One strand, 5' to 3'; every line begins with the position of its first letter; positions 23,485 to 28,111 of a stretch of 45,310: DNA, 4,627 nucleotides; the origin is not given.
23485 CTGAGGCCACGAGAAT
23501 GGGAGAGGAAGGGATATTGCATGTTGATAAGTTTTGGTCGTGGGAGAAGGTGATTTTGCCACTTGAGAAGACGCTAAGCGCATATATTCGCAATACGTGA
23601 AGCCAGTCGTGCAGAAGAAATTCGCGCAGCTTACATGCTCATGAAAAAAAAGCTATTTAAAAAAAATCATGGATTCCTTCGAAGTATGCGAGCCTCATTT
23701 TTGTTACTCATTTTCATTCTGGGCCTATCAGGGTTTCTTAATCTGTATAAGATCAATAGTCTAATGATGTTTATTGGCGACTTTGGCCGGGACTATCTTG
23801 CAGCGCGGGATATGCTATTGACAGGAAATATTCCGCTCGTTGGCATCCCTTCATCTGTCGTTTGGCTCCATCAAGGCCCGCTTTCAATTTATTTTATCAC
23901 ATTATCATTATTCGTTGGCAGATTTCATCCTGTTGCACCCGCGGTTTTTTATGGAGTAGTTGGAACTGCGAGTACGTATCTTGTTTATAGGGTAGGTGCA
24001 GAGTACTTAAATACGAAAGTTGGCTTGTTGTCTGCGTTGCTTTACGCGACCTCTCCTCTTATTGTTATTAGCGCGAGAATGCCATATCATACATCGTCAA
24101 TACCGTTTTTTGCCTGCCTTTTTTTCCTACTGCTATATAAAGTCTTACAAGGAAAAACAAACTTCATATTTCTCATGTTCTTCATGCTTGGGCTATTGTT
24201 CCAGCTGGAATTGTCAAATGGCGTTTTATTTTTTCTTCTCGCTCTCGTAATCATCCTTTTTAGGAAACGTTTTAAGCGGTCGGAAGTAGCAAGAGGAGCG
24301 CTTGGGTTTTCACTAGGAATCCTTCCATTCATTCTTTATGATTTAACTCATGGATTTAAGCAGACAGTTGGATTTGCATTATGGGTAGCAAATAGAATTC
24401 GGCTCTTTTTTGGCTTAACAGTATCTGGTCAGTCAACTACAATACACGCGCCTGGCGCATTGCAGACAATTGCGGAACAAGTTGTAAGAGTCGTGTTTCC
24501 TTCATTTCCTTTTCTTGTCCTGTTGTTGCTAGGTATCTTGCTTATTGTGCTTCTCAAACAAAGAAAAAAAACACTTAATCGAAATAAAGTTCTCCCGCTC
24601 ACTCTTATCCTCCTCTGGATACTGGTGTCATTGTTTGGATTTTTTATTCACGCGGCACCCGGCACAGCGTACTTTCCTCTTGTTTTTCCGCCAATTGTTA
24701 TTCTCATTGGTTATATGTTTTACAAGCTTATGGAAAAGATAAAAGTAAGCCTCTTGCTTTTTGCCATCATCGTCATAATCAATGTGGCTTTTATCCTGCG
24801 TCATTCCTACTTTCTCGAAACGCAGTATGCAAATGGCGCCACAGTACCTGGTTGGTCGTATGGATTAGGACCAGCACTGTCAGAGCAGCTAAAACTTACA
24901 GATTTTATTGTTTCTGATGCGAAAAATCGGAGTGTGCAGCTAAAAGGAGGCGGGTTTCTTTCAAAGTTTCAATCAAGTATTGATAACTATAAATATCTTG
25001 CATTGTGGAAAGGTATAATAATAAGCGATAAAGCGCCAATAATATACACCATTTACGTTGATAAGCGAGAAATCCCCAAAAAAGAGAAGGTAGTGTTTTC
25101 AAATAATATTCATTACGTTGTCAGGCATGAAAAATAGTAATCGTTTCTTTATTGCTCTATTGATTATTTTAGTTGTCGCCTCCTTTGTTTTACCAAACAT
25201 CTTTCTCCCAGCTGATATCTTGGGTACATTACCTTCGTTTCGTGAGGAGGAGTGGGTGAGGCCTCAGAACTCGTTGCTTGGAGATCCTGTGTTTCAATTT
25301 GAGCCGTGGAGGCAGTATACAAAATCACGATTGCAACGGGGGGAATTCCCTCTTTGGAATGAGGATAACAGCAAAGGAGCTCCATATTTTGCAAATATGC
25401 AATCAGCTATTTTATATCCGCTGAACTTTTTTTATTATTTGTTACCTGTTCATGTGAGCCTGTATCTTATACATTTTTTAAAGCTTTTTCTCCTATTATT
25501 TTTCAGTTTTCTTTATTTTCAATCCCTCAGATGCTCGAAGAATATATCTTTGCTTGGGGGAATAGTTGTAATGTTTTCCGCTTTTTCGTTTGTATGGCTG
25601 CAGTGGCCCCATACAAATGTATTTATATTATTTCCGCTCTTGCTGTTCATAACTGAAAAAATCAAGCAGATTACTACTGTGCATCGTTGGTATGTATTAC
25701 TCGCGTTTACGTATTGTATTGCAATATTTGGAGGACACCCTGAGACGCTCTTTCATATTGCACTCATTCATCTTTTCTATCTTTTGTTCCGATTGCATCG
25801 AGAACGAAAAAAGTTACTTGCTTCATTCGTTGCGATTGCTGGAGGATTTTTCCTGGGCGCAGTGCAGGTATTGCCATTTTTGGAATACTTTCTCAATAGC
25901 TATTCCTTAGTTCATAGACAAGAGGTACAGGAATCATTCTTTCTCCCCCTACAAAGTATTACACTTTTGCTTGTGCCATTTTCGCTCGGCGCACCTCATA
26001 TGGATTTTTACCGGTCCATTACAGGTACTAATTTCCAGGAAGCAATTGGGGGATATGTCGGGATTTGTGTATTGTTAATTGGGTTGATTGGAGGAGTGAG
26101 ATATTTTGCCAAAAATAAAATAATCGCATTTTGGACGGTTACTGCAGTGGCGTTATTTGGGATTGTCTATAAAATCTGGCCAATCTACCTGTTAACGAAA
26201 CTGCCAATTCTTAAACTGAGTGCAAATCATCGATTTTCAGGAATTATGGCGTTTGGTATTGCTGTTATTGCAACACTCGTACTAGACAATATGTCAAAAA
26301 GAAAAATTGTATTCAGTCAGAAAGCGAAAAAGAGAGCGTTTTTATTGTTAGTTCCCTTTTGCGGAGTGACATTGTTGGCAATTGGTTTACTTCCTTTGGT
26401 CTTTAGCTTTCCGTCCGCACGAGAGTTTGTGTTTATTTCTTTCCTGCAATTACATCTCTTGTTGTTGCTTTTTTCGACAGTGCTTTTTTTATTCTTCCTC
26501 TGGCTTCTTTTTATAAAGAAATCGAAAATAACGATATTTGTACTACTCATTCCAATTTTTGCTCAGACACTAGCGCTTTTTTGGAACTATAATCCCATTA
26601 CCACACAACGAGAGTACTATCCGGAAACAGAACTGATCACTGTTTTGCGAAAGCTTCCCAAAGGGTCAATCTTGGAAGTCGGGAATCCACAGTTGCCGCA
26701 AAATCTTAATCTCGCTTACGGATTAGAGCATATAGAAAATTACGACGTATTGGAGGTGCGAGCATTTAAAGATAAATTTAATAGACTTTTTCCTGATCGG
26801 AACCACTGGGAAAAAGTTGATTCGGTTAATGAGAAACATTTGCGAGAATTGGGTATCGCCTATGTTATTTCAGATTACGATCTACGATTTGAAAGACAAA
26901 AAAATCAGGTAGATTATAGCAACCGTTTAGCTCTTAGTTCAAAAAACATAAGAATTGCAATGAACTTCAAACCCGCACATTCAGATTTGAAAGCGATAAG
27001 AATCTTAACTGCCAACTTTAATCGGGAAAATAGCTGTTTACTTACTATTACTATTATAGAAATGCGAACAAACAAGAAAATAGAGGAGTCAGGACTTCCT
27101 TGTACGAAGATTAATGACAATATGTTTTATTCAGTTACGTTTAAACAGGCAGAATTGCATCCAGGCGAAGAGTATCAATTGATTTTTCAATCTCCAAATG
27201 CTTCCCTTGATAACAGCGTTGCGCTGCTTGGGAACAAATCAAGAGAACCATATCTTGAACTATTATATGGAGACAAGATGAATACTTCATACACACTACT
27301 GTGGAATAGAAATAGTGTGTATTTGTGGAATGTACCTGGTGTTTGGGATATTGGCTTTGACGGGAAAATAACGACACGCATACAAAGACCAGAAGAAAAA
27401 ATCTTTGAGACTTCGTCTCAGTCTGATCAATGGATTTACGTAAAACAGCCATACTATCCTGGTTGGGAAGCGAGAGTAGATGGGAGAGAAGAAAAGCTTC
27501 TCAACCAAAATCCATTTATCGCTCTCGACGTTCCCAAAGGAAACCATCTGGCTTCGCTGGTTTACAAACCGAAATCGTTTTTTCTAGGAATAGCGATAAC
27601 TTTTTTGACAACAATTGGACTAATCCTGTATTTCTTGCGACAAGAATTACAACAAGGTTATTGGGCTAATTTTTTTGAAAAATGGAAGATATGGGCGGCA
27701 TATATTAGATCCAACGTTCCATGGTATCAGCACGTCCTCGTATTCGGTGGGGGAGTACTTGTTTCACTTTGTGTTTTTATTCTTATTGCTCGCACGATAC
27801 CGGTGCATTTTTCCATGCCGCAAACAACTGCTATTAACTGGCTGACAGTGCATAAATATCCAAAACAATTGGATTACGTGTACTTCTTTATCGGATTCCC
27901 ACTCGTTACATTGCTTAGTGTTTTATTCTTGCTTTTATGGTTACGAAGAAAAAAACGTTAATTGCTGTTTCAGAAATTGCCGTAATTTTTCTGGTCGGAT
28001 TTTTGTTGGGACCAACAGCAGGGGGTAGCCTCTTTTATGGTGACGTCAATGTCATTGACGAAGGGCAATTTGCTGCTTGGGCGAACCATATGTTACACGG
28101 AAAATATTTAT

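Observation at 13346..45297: Supercluster of about 16 glycosyltransferase-like genes with seven polytopic GT-C/YfhO/DUF2723-type proteins: a multi-branch polyprenyl-phosphate-sugar surface glycosylation system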

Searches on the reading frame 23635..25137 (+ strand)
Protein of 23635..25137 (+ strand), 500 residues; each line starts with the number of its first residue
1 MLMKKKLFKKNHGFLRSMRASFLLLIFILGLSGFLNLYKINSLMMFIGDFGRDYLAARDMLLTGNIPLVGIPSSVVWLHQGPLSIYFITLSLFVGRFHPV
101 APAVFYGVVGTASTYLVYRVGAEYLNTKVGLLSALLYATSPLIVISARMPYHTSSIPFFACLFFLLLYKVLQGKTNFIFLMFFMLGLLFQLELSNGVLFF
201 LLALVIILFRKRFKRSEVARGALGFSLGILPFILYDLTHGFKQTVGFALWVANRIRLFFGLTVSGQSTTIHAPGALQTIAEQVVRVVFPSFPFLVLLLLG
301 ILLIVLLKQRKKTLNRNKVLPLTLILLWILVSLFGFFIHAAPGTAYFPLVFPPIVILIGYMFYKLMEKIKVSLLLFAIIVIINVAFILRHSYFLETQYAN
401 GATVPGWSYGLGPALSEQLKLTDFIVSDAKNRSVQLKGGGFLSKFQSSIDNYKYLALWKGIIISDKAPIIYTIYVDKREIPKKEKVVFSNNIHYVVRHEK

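Call 4: search_protein_families(library=pfam, proteins=[window:23635-25137:+], max_evalue=0.01)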
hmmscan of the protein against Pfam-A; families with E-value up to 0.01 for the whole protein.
window:23635-25137:+ (500 aa): 1 family
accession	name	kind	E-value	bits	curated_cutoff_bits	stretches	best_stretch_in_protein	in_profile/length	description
PF13231.12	PMT_2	-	1.6e-07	32.1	26.1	1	80-234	2-159/160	Dolichyl-phosphate-mannose-protein mannosyltransferase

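Call 8: search_protein_families(library=ncbifam, proteins=[window:23635-25137:+], max_evalue=0.01)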
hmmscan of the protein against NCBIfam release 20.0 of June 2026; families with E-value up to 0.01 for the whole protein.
window:23635-25137:+ (500 aa): 0 families

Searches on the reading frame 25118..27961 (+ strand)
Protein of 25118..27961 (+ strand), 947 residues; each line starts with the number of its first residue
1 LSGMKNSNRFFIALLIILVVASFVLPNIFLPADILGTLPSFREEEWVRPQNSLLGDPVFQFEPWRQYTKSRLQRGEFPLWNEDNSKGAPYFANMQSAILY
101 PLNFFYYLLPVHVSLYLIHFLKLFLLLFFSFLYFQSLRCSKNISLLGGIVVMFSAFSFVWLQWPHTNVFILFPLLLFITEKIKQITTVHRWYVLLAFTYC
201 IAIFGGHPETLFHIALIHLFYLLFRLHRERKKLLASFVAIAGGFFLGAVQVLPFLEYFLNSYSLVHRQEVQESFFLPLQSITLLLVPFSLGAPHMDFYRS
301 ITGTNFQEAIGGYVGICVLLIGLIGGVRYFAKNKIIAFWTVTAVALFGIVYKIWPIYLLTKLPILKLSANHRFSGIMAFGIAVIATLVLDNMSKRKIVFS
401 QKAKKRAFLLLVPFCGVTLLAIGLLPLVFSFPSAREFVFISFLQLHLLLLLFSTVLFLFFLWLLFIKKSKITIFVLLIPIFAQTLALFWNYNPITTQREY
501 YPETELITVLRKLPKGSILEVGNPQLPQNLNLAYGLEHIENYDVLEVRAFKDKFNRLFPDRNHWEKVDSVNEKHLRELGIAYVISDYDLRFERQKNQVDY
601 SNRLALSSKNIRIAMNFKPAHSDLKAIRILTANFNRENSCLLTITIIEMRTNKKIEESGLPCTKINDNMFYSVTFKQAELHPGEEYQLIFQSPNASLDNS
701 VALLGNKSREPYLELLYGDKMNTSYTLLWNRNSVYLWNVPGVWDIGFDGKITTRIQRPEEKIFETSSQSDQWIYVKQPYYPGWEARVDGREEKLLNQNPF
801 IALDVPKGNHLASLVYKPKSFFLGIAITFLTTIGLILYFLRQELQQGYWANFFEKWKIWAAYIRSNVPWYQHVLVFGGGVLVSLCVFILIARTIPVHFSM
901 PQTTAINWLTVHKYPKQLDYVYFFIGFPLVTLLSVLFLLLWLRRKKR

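Call 4: search_protein_families(library=pfam, proteins=[window:25118-27961:+], max_evalue=0.01)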
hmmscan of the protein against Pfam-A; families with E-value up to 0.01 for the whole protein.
window:25118-27961:+ (947 aa): 1 family
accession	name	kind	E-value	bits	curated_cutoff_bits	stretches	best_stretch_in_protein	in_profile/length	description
PF09586.16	YfhO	-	9.5e-09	34.6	28.5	1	766-828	772-835/835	Bacterial membrane protein YfhO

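Call 8: search_protein_families(library=ncbifam, proteins=[window:25118-27961:+], max_evalue=0.01)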
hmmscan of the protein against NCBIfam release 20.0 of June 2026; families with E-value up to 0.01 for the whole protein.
window:25118-27961:+ (947 aa): 0 families

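Call 16: search_protein_families(library=pfam, proteins=[window:25118-27961:+], max_evalue=10)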
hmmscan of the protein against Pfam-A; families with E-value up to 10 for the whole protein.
window:25118-27961:+ (947 aa): 1 family
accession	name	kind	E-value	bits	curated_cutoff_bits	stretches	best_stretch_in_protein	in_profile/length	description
PF09586.16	YfhO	-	9.5e-09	34.6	28.5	1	766-828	772-835/835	Bacterial membrane protein YfhO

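Call 66: search_protein_families(library=pfam, alignment_id=A4, max_evalue=0.01)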
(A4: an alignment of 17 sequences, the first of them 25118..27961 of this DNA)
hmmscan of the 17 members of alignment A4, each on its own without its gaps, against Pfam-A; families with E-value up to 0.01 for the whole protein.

A. member 1, window:25118-27961:+ (947 aa): 1 family
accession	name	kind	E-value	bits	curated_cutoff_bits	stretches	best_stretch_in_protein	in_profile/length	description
PF09586.16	YfhO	-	9.5e-09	34.6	28.5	1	766-828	772-835/835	Bacterial membrane protein YfhO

B. families by the number of members that match (of 17 scanned): 4 families
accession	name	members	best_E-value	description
PF09586.16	YfhO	14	1.8e-13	Bacterial membrane protein YfhO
PF24677.1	DUF7657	2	8e-05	Domain of unknown function (DUF7657)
PF20176.3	DUF6541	1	0.00082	Family of unknown function (DUF6541)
PF05398.16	PufQ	1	0.007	PufQ cytochrome subunit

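Call 67: search_solved_structures(query=A4, max_evalue=1)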
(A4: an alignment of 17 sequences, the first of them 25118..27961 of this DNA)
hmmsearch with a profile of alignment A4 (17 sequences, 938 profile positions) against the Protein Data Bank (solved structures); distinct sequences matched with E-value up to 1: 3.
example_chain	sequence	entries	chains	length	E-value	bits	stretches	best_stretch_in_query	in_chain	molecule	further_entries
9lli_O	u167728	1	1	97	0.071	14.3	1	807-885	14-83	De novo designed GPCR exoframe modulator targeting TM1/2/4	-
4gzi_A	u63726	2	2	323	0.62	11.2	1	476-522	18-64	Glucan endo-1,3-beta-D-glucosidase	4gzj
3ur7_A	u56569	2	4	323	0.62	11.2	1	476-522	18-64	Glucan endo-1,3-beta-D-glucosidase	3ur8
